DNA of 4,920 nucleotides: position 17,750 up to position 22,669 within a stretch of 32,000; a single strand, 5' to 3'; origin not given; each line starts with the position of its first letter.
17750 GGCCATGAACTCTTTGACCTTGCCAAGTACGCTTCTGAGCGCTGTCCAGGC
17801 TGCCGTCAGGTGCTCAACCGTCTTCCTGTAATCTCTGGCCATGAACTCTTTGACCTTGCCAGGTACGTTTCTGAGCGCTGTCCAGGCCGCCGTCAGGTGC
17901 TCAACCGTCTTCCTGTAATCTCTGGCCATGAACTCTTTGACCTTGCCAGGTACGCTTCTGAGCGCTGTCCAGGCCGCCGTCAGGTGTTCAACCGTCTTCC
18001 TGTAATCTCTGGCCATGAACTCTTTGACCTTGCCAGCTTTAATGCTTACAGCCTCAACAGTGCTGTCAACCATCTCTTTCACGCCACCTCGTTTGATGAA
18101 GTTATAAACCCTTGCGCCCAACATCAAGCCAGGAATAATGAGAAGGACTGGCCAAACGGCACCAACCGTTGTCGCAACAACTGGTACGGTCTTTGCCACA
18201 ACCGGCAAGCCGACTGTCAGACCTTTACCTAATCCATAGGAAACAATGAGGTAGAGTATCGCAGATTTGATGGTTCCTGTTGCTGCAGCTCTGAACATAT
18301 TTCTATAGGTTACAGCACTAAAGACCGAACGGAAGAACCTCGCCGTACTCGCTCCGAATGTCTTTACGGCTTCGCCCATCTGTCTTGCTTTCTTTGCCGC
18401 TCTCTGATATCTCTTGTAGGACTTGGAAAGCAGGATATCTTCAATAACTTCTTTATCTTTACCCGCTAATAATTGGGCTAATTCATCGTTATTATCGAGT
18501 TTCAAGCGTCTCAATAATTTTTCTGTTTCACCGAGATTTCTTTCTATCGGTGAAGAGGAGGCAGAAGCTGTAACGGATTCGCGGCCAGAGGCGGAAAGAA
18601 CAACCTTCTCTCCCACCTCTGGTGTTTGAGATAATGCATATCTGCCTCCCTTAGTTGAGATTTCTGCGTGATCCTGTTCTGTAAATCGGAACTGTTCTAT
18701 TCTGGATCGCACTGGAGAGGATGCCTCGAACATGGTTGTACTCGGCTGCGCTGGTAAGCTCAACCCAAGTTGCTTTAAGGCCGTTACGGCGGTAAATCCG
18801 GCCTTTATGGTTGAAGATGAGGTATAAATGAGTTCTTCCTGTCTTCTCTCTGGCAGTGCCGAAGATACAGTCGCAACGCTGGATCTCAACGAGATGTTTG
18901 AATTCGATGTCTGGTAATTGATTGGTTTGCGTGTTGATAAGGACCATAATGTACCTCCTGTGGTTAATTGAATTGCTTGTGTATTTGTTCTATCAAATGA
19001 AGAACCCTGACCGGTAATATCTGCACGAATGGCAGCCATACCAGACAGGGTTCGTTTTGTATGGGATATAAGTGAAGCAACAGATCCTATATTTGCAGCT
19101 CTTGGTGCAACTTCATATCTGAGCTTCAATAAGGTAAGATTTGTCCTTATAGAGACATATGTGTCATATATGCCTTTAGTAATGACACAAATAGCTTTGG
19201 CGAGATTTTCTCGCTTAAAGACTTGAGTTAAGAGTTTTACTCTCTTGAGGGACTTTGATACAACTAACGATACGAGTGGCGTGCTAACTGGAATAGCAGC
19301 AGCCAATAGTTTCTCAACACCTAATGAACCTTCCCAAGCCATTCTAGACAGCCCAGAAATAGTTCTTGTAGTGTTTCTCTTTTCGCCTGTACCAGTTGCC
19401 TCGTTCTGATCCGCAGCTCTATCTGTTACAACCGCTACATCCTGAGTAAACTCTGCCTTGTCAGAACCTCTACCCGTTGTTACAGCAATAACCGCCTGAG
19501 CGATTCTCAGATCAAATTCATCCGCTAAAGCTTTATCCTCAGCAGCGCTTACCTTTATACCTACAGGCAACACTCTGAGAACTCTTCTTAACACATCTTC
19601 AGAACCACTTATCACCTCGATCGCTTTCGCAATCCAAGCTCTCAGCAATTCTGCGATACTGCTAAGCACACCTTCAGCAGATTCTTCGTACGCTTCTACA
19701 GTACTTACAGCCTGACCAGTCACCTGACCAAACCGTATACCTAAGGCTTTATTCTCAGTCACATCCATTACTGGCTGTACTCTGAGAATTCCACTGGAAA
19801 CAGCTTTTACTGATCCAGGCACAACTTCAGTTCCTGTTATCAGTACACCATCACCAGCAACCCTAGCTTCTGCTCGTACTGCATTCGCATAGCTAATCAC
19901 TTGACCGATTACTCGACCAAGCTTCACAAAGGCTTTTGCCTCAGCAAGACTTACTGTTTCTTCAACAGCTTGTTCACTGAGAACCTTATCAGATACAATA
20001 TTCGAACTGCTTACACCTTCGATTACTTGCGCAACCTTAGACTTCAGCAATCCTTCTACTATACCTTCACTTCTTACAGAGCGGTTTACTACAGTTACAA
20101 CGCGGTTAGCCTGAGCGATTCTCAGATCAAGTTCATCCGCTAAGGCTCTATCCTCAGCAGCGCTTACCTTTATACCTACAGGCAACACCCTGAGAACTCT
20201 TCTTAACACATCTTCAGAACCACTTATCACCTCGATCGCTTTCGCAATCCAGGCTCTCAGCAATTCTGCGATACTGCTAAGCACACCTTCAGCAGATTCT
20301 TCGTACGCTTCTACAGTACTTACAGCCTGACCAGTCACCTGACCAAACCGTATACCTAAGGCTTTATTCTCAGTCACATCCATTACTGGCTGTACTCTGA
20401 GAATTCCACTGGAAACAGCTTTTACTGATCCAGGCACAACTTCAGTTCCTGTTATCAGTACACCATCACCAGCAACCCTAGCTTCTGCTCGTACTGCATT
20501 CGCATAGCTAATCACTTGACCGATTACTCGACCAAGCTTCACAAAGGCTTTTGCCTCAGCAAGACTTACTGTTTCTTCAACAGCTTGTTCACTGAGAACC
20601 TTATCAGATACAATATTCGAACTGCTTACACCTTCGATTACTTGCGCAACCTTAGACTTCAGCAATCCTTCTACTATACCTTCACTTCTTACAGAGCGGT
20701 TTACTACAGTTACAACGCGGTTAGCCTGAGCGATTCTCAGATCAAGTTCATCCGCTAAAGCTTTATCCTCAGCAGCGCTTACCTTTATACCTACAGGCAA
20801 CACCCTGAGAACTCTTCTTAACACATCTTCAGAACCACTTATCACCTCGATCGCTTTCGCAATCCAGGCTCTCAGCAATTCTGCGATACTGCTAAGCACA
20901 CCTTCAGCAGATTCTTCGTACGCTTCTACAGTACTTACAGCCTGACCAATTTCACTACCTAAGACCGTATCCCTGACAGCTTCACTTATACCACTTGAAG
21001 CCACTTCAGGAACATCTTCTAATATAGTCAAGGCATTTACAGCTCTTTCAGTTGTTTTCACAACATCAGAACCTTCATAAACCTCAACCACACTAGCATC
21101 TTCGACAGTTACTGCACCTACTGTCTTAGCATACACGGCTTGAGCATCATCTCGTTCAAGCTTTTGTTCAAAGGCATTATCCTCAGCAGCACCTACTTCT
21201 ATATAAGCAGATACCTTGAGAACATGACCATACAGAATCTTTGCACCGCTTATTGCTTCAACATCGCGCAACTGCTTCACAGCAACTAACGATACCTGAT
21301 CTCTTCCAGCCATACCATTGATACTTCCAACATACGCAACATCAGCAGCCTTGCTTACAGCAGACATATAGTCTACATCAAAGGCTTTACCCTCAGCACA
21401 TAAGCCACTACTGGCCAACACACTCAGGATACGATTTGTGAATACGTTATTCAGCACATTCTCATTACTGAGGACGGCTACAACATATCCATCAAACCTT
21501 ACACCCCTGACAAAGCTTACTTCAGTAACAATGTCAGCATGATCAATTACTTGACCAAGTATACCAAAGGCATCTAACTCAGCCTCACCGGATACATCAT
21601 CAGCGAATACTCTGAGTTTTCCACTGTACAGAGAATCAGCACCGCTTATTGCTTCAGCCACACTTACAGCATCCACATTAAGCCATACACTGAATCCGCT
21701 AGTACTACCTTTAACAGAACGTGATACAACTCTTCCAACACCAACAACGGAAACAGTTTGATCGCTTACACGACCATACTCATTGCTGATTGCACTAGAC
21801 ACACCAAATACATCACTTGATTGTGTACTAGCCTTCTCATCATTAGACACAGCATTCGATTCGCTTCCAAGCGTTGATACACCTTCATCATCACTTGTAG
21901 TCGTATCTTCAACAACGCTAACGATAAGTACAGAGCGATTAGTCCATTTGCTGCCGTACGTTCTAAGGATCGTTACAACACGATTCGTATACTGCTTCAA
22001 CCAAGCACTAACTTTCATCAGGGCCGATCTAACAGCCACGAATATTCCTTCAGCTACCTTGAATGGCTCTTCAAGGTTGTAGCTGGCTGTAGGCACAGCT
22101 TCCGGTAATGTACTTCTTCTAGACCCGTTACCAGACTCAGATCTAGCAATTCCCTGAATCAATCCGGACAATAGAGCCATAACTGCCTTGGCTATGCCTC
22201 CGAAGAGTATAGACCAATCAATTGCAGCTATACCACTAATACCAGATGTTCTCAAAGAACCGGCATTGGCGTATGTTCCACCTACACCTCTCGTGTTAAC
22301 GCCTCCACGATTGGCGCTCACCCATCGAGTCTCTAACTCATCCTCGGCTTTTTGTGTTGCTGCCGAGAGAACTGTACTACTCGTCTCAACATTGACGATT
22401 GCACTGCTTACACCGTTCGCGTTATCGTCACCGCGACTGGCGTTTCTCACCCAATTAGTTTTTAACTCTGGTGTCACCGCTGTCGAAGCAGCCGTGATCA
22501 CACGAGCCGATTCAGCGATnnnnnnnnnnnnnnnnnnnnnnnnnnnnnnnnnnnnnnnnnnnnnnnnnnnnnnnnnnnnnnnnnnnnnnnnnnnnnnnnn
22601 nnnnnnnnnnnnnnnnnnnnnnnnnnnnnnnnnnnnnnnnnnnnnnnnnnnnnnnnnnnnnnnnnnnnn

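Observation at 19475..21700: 205-aa near-identical tandem unit with an internal ~68-aa sub-periodicity and decayed relatives downstream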

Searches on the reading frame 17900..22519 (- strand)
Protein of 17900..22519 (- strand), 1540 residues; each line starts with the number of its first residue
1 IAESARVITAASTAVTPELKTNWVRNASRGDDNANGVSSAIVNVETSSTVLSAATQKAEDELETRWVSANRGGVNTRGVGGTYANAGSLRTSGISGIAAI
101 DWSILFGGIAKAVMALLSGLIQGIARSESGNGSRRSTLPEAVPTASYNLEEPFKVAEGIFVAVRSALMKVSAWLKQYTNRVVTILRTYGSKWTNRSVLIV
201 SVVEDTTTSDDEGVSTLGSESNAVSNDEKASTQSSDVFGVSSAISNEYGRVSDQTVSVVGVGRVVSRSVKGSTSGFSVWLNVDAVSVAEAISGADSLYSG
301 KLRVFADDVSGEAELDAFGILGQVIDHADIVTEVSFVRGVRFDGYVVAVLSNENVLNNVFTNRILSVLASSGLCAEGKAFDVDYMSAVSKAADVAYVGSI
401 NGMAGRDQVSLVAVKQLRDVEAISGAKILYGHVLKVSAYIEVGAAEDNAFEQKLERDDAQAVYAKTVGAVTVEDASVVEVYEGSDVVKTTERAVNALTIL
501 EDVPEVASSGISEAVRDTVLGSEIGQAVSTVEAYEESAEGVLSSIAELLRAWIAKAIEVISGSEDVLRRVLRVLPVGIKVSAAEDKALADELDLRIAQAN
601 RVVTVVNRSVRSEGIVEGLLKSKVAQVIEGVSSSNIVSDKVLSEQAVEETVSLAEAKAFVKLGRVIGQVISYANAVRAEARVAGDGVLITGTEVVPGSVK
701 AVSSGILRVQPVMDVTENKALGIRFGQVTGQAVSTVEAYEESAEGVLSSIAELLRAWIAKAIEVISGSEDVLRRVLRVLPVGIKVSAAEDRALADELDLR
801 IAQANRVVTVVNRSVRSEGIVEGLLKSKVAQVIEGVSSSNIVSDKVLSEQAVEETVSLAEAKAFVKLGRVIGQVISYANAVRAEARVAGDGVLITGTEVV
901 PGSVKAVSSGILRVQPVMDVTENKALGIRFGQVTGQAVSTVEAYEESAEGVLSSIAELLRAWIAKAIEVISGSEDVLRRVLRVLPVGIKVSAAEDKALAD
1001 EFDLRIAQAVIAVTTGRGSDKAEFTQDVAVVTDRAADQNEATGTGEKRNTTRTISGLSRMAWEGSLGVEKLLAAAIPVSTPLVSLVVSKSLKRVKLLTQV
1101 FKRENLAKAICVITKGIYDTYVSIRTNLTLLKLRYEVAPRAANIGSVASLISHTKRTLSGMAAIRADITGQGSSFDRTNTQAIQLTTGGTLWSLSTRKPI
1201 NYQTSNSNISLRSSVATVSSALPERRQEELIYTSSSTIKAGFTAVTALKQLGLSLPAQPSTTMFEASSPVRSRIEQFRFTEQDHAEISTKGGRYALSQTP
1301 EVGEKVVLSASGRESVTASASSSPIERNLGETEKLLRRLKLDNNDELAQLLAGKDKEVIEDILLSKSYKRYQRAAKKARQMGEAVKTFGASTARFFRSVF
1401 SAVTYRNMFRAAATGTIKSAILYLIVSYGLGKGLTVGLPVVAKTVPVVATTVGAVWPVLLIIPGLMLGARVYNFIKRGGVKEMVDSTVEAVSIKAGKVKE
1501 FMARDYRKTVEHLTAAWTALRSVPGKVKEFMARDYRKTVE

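Call 100: search_dna_similar(query=window:17900-22519:-, collection=phages, mode=protein, max_evalue=0.001, max_rows=10)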
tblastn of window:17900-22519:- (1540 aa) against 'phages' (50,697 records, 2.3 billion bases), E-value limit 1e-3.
No match.

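Call 101: search_dna_similar(query=window:17900-22519:-, collection=plasmids, mode=protein, max_evalue=0.001, max_rows=10)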
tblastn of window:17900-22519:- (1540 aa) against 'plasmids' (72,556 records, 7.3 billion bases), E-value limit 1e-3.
No match.

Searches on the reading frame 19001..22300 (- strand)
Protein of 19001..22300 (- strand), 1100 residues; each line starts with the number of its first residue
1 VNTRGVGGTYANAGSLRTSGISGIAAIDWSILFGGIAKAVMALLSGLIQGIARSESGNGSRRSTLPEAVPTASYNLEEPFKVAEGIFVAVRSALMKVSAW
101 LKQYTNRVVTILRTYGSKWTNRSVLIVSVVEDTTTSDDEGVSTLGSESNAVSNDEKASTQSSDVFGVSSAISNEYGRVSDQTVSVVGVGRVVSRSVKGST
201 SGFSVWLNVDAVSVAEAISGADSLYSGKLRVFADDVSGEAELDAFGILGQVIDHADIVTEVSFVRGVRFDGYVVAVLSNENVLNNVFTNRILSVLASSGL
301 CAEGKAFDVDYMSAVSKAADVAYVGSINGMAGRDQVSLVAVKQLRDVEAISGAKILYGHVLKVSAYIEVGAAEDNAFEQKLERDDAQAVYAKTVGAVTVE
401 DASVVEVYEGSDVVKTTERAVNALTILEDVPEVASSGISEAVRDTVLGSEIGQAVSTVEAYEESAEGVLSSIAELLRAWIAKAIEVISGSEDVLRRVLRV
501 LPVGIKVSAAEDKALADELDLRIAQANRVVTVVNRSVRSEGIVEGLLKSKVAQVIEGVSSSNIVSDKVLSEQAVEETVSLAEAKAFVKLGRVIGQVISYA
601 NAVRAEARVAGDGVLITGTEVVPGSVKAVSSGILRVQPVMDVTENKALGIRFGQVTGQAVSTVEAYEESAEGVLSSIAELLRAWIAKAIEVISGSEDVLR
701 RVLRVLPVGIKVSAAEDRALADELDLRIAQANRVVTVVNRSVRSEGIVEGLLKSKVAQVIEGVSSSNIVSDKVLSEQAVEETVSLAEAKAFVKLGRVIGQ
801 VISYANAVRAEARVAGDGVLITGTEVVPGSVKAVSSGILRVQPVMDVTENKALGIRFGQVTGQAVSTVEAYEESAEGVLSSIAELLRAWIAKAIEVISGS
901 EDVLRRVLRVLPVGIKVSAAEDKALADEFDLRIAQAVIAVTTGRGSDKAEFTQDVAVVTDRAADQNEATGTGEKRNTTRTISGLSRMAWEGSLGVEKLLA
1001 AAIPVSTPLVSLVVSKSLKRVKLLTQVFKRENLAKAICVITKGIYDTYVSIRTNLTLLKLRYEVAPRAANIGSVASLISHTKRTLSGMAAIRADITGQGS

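Call 37: search_protein_representatives(protein=window:19001-22300:-)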
Query: 1100 residues. Proteins with E-value up to 0.001 (for the whole library): 2; up to 1e-10: 1; up to 1e-30: 0. The best 2 are listed.
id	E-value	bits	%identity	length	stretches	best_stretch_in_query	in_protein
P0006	9.4e-11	57.2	41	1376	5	21-123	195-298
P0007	2.9e-04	35.7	32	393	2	13-165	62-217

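Call 39: find_encoding_contigs(protein=P0006, flank=10000)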
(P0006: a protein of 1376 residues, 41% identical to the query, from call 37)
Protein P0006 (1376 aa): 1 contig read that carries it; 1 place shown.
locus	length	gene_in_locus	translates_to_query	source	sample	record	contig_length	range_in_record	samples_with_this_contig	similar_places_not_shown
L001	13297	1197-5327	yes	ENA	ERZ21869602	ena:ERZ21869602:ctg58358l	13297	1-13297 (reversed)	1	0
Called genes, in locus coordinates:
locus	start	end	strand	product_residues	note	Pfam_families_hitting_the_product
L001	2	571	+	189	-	?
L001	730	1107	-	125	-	-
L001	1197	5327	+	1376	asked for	-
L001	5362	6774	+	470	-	-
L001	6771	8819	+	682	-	-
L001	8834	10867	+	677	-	PF01464:SLT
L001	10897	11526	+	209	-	-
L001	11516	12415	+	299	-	-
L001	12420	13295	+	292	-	?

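Call 41: search_protein_families(library=pfam, proteins=[L001:2-571:+, L001:730-1107:-, L001:1197-5327:+, L001:5362-6774:+, L001:6771-8819:+, L001:8834-10867:+, L001:10897-11526:+, L001:11516-12415:+, L001:12420-13295:+], max_evalue=0.1)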
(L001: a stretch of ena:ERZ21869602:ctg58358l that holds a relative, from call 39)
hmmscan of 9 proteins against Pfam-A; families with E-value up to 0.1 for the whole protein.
L001:2-571:+ (189 aa): 0 families

L001:730-1107:- (125 aa): 0 families

L001:1197-5327:+ (1376 aa): 1 family
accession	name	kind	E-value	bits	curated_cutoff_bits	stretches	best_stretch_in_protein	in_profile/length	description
PF00249.37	Myb_DNA-binding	-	0.05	14.2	24.4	0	276-303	4-30/46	Myb-like DNA-binding domain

L001:5362-6774:+ (470 aa): 3 families
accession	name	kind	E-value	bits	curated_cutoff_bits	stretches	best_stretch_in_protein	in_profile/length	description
PF06900.16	DUF1270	-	2.9e-06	28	27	0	396-425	15-44/53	Protein of unknown function (DUF1270)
PF17847.7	GlcV_C_terminal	-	0.00039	21.3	27.6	0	425-444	5-24/61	Glucose ABC transporter C-terminal domain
PF21494.3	PKC_C2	-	0.0067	17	18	0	253-271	49-68/109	Protein kinase C delta/epsilon/eta/theta, C2 domain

L001:6771-8819:+ (682 aa): 0 families

L001:8834-10867:+ (677 aa): 2 families
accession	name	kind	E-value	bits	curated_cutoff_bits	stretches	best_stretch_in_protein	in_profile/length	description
PF01464.25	SLT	-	7.8e-15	54.9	21.3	1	488-610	5-107/117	Transglycosylase SLT domain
PF24015.1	DUF7329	-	0.017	15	27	1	447-504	168-225/242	Family of unknown function (DUF7329)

L001:10897-11526:+ (209 aa): 0 families

L001:11516-12415:+ (299 aa): 0 families

L001:12420-13295:+ (292 aa): 0 families

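Call 42: search_protein_families(library=phrogs, proteins=[L001:2-571:+, L001:730-1107:-, L001:1197-5327:+, L001:5362-6774:+, L001:6771-8819:+, L001:8834-10867:+, L001:10897-11526:+, L001:11516-12415:+, L001:12420-13295:+], max_evalue=0.01)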
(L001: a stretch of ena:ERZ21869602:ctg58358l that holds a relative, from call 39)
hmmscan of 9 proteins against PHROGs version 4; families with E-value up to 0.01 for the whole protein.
L001:2-571:+ (189 aa): 0 families

L001:730-1107:- (125 aa): 0 families

L001:1197-5327:+ (1376 aa): 0 families

L001:5362-6774:+ (470 aa): 1 family
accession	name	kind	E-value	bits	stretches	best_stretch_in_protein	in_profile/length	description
phrog_24626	-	unknown function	0.00056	20.8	0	398-413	39-55/77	-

L001:6771-8819:+ (682 aa): 0 families

L001:8834-10867:+ (677 aa): 7 families
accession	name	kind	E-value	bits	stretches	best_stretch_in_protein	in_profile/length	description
phrog_669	-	lysis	5.3e-11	41.6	1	392-640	835-1055/1946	endolysin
phrog_2013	-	tail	1.9e-07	31.2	1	269-633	263-584/657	lytic tail protein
phrog_342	-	head and packaging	5.9e-06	25.6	1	498-633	31-138/1235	internal virion protein with endolysin domain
phrog_4067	-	other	9.6e-05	21.9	1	499-568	687-754/980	transglycosylase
phrog_21143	-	tail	0.00021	20.8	1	481-533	3-55/576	lytic tail fiber protein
phrog_3201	-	tail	0.00041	19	1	501-568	2040-2102/2408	tail fiber protein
phrog_2533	-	unknown function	0.0016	17.6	1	381-580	650-827/1130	-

L001:10897-11526:+ (209 aa): 0 families

L001:11516-12415:+ (299 aa): 0 families

L001:12420-13295:+ (292 aa): 0 families

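Call 76: find_encoding_contigs(protein=P0007, flank=10000)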
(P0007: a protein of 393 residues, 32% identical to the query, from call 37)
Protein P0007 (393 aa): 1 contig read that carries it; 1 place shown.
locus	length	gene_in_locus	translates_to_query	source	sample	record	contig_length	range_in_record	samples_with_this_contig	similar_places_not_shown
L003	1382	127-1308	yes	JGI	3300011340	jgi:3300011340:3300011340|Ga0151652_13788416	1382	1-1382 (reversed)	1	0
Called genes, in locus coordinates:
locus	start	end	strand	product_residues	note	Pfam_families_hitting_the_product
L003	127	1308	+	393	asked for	-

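Call 89: list_cluster_members(proteins=[P0006, P0007])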
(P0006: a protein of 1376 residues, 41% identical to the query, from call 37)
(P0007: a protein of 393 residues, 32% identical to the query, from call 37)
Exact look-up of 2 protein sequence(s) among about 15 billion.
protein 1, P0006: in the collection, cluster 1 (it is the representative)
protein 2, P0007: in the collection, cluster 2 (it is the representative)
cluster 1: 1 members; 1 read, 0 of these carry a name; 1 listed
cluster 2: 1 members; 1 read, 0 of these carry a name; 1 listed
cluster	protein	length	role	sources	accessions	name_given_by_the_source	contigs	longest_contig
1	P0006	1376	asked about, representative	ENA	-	-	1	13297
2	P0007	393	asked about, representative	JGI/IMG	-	-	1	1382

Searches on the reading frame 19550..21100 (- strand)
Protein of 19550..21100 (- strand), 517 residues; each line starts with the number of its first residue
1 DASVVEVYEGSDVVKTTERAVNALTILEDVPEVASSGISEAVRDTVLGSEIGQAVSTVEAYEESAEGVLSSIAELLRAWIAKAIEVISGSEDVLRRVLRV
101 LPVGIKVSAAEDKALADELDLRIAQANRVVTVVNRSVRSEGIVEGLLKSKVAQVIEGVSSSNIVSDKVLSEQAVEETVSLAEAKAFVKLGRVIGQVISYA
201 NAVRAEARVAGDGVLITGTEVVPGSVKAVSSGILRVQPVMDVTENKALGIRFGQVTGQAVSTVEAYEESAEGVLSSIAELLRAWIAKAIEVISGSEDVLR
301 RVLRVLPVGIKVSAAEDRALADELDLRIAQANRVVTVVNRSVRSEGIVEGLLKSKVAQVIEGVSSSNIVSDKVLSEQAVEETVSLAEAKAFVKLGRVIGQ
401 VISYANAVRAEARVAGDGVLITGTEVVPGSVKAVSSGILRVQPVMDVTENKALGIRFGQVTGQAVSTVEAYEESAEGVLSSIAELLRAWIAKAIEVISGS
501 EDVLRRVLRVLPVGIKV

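Call 31: predict_structure(protein=window:19550-21100:-)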
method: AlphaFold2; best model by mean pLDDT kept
length: 517 residues; sequences in the alignment: 1
mean_pLDDT: 34.5   pTM: 0.23
mean pLDDT of the five models: 34.5, 32.9, 32.2, 30.1, 27.5
residues with pLDDT >= 90: 0; 70-90: 0; 50-70: 5; < 50: 512
segments of 3 or more residues with pLDDT < 50: 1-39, 41-76, 78-485, 490-517
pLDDT, mean of each block of 10 residues (from residue 1): 35 44 46 43 44 39 41 47 40 40 32 41 32 25 28 26 26 32 39 41 36 24 24 28 27 28 38 43 43 37 33 36 38 25 27 29 26 32 38 42 40 28 22 24 24 27 30 43 48 43 41 28
secondary structure, 60 per line:
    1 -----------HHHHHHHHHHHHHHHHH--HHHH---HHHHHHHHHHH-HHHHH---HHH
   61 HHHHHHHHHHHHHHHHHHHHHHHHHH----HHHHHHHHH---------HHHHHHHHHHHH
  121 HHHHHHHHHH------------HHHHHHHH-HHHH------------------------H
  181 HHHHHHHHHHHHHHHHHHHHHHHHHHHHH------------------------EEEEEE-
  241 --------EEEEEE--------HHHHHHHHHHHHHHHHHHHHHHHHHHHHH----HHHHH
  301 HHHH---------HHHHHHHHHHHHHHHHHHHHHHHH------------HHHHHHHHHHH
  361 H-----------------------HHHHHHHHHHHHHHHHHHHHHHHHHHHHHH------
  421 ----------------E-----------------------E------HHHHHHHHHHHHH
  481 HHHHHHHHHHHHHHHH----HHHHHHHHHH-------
elements in order: H12-28 H31-34 H38-48 H50-54 H58-86 H91-99 H109-130 H143-150 H152-155 H180-209 E234-239 E249-254 H263-291 H296-304 H314-337 H350-361 H385-414 H468-496 H501-510

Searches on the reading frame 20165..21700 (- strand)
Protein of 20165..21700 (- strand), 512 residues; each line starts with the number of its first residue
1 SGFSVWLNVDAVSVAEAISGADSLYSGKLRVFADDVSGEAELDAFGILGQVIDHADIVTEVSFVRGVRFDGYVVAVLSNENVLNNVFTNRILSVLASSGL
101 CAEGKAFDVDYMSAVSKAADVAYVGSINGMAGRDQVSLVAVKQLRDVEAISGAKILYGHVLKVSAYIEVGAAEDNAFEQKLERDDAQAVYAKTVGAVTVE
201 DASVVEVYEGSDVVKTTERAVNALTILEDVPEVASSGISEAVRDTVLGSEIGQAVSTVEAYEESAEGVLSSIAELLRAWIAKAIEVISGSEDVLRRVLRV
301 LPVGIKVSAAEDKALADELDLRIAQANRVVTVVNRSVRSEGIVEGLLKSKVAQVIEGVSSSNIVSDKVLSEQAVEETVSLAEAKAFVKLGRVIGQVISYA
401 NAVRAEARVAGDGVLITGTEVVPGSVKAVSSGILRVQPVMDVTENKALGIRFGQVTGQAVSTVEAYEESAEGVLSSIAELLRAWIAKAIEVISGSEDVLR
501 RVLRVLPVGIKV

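Call 18: find_homologous_proteins(query=window:20165-21700:-, max_evalue=0.001)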
Query window:20165-21700:-: 8000 candidates shared short words with the query, none scored E <= 0.001.
